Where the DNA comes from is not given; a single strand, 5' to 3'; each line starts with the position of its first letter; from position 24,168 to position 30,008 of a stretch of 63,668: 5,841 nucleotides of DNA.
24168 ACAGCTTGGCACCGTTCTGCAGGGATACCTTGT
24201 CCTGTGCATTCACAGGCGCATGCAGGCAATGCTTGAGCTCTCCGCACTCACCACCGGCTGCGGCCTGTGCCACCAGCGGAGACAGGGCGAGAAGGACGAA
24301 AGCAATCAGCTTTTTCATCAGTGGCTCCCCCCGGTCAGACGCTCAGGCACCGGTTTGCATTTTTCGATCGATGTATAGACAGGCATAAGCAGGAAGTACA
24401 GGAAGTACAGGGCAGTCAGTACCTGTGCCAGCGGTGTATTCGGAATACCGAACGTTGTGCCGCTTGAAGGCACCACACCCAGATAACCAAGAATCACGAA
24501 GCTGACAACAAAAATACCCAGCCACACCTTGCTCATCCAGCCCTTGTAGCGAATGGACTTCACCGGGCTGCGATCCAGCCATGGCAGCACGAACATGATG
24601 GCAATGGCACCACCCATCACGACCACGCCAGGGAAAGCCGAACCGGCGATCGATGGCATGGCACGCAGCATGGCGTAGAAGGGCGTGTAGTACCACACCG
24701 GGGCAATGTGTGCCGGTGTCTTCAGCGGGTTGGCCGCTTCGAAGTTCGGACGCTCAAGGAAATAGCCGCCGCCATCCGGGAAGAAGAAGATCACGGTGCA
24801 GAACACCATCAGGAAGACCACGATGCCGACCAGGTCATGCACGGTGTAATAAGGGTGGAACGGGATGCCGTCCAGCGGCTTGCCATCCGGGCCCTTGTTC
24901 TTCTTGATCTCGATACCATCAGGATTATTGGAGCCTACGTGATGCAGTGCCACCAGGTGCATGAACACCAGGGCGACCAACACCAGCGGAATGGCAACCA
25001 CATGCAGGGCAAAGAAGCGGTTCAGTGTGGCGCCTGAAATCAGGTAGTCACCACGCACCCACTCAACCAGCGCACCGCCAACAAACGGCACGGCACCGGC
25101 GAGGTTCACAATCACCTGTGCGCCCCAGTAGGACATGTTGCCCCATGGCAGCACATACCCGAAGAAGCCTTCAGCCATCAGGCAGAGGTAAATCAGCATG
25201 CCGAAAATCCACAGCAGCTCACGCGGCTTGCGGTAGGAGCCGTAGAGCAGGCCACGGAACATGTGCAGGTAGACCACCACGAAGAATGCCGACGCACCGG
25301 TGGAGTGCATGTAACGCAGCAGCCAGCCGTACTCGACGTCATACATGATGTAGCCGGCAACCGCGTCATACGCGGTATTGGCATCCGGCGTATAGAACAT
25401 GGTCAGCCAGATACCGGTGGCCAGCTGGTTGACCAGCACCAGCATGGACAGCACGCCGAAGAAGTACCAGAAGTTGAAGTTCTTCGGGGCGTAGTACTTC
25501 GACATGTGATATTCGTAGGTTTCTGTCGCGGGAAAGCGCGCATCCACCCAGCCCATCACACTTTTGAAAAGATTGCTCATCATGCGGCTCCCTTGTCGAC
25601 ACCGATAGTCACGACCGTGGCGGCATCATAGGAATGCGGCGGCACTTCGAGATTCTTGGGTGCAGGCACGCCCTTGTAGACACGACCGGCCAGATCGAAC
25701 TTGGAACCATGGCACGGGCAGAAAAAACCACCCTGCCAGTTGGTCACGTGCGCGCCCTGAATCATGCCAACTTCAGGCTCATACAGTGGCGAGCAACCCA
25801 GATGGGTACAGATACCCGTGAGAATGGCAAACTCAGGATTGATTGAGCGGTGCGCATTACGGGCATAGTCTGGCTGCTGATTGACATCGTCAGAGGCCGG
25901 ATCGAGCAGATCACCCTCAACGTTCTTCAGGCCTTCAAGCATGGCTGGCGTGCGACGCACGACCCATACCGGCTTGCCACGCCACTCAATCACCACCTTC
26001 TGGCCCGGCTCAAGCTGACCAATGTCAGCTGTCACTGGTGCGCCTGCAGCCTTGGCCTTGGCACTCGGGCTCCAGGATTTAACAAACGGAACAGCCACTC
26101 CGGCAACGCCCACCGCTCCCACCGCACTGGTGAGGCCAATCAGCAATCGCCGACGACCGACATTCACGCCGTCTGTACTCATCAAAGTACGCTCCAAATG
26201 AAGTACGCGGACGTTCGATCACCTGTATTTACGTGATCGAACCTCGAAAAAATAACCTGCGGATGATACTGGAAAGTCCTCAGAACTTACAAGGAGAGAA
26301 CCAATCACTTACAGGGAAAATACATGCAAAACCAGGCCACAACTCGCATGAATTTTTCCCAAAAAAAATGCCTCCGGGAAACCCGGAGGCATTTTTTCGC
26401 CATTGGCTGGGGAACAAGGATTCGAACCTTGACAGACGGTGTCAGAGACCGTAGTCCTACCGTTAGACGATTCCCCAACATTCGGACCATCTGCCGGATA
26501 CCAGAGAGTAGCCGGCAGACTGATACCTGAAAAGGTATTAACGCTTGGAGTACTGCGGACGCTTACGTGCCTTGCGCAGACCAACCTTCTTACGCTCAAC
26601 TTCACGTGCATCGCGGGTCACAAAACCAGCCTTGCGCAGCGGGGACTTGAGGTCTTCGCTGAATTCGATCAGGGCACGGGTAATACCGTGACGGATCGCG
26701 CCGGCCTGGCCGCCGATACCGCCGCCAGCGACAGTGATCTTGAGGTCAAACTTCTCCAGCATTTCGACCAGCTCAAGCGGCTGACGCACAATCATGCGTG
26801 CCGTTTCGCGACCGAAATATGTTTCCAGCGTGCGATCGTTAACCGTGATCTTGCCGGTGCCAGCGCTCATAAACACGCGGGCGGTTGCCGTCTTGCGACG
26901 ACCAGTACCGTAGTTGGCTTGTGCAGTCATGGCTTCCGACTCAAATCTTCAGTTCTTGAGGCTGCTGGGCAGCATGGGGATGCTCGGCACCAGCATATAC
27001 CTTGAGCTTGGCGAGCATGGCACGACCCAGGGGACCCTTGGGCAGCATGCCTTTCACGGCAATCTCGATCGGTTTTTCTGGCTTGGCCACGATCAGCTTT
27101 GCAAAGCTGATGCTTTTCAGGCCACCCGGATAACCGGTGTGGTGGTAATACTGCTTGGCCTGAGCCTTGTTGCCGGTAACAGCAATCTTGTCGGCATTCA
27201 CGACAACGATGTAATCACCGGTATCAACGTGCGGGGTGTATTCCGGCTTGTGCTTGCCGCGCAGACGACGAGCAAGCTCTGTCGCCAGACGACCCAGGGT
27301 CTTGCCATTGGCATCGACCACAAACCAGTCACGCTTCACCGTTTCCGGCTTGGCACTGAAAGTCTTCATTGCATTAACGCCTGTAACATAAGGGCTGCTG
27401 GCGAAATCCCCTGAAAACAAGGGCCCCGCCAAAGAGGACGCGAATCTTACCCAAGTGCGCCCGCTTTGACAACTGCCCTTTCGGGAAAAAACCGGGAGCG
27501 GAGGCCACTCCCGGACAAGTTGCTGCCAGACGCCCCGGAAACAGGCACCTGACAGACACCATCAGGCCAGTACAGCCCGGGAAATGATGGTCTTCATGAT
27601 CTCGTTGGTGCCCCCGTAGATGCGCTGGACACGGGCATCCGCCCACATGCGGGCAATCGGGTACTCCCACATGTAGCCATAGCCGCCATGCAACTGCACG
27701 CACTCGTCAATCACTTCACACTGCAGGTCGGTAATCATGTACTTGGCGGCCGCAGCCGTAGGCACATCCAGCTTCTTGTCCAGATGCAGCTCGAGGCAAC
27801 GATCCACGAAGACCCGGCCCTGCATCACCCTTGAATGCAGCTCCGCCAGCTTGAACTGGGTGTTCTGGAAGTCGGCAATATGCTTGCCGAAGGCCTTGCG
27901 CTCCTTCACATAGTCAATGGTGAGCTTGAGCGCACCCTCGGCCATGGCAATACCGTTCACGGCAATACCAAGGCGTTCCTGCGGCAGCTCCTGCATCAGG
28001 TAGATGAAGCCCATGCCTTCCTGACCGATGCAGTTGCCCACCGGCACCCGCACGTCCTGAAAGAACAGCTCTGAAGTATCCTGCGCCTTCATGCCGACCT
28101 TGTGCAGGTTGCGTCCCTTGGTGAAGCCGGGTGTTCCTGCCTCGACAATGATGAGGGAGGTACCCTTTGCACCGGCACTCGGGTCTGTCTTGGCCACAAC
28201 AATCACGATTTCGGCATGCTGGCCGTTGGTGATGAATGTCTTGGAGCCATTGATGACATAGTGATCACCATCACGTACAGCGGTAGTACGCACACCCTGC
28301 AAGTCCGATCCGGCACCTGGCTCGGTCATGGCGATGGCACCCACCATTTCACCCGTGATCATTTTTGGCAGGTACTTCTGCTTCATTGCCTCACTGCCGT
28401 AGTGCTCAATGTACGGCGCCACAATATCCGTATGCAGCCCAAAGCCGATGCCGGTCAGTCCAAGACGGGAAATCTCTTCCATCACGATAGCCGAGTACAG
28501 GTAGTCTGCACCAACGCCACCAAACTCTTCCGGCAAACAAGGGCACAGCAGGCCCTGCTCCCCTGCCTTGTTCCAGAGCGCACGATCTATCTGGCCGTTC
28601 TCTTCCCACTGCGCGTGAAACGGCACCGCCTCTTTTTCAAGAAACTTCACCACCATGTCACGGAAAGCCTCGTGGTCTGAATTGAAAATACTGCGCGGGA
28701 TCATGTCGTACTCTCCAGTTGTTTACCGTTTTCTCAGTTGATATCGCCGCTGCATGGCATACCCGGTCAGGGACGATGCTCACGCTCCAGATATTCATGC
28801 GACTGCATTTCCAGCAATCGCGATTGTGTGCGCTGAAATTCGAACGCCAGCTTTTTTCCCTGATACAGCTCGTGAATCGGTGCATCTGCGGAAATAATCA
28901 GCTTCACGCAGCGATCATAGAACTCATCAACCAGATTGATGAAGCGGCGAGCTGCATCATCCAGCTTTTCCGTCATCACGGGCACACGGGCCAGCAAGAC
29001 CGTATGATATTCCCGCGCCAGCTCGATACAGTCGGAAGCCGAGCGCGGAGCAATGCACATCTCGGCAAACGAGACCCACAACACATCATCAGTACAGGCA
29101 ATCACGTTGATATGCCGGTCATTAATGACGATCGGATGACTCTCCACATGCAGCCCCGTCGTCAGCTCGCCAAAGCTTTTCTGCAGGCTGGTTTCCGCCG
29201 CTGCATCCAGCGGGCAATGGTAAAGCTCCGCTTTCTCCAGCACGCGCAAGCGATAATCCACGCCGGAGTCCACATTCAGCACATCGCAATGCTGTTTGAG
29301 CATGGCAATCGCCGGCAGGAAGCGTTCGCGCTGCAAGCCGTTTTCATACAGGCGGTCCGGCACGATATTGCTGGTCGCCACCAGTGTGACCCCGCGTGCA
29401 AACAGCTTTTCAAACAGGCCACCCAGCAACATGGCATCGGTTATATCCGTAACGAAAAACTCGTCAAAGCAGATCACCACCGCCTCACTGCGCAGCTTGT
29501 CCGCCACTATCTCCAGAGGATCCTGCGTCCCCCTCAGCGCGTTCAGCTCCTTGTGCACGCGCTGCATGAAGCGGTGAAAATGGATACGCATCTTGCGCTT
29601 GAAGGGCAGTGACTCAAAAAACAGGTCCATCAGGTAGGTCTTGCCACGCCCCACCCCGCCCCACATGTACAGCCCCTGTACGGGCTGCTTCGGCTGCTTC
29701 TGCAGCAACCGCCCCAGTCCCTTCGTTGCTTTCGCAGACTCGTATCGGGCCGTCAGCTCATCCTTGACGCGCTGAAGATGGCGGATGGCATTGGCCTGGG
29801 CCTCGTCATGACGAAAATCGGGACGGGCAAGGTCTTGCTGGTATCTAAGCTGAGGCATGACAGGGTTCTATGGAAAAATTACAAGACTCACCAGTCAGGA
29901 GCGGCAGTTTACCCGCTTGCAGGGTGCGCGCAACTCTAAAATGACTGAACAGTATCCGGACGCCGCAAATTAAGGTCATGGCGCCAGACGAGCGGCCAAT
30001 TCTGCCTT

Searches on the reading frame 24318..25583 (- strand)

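Call 73: search_protein_families(library=ncbifam, proteins=[window:24318-25583:-], max_evalue=1e-10)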
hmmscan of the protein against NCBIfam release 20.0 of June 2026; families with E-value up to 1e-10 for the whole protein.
window:24318-25583:- (421 aa): 4 families
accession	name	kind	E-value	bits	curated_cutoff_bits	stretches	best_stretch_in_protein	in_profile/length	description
NF002990.0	PRK03735.1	subfamily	4.1e-51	173.9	325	1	7-219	3-220/223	cytochrome b6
NF040969.1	cytb_ExtP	equivalog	3.1e-45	154.6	290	1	34-216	19-200/205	selenite/tellurite reduction operon b-type cytochrome ExtP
NF050120.1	bc1_QcrB_actin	exception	5.6e-30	104.6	500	1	12-339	1-340/458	cytochrome bc1 complex cytochrome b subunit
NF041076.1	cyt_b_SoxC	equivalog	1.6e-16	60.3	740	1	36-364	24-357/542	proton pump complex cytochrome B SoxC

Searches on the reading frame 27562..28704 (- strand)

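Call 73: search_protein_families(library=ncbifam, proteins=[window:27562-28704:-], max_evalue=1e-10)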
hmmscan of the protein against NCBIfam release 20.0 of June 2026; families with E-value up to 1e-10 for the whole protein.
window:27562-28704:- (380 aa): 21 families
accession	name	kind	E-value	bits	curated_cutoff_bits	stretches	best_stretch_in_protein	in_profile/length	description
NF042972.1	AcrlCoAredClosAcrC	equivalog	7.1e-108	360.6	640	1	7-379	5-377/378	acryloyl-CoA reductase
NF058590.1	AcCoDHFadEBacil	equivalog_domain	2.5e-83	280.6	600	1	7-378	21-410/586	acyl-CoA dehydrogenase FadE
NF045552.1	GlutCoADH_Des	equivalog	6.8e-75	252.6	470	1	9-376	7-377/387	glutaryl-CoA dehydrogenase Acd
NF043006.1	CyhCrbnylCoADH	equivalog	1.4e-70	238.3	650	1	12-378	9-375/380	cyclohexane-1-carbonyl-CoA dehydrogenase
NF008997.0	PRK12341.1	equivalog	3.1e-70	237.2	537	1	30-379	29-377/382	acyl-CoA dehydrogenase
NF045652.1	ProlPCPDhRedW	equivalog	4.7e-69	233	650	1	10-378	3-373/376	L-prolyl-[peptidyl-carrier protein] dehydrogenase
TIGR03207.1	cyc_hxne_CoA_dh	equivalog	3.5e-68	230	575.35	1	8-377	2-370/372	cyclohexanecarboxyl-CoA dehydrogenase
NF053553.1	prodigi_MBC_PigA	equivalog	1.4e-61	208.7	500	1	9-377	7-378/381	prodigiosin MBC biosynthesis dehydrogenase PigA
NF042439.1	SulpropCoADesulf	equivalog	2.6e-59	200.9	600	1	25-379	11-371/379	3-sulfinopropanoyl-CoA desulfinase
NF002885.1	PRK03354.1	equivalog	8.3e-49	166.6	540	1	8-379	6-374/378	crotonobetainyl-CoA dehydrogenase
NF052270.1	Staph_DH_FadE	equivalog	2.8e-41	141.6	600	1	69-378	86-393/400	acyl-CoA dehydrogenase FadE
TIGR03204.1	pimC_large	equivalog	1.6e-40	139.2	623.85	1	7-379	4-393/395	pimeloyl-CoA dehydrogenase large subunit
NF037942.1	ac_ACP_DH_MbtN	equivalog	6.9e-38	130.4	700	1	11-376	2-363/376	mycobactin biosynthesis acyl-ACP dehydrogenase MbtN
TIGR03203.1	pimD_small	equivalog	5.2e-37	127.8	652.7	1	34-354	33-352/378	pimeloyl-CoA dehydrogenase small subunit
NF049984.1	Rv1679_FadE16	equivalog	1e-23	84.2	600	1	48-378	34-365/371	Rv1679 family acyl-CoA dehydrogenase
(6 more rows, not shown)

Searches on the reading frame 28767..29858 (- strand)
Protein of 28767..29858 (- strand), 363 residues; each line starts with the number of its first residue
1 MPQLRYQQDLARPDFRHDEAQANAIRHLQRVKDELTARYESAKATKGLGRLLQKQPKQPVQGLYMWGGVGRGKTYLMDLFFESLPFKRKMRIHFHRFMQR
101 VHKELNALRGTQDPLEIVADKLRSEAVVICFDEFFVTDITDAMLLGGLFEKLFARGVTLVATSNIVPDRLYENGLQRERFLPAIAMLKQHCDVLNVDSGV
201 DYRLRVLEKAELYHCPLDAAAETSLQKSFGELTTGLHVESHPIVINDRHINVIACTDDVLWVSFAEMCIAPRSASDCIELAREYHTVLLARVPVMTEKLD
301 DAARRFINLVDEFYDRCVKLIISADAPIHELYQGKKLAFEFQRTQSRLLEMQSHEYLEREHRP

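Call 73: search_protein_families(library=ncbifam, proteins=[window:28767-29858:-], max_evalue=1e-10)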
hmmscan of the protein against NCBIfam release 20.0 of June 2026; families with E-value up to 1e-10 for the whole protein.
window:28767-29858:- (363 aa): 1 family
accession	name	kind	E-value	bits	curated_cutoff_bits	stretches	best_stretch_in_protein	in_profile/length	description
NF040713.1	ZapE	equivalog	1.2e-137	458.8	140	1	5-352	1-344/344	cell division protein ZapE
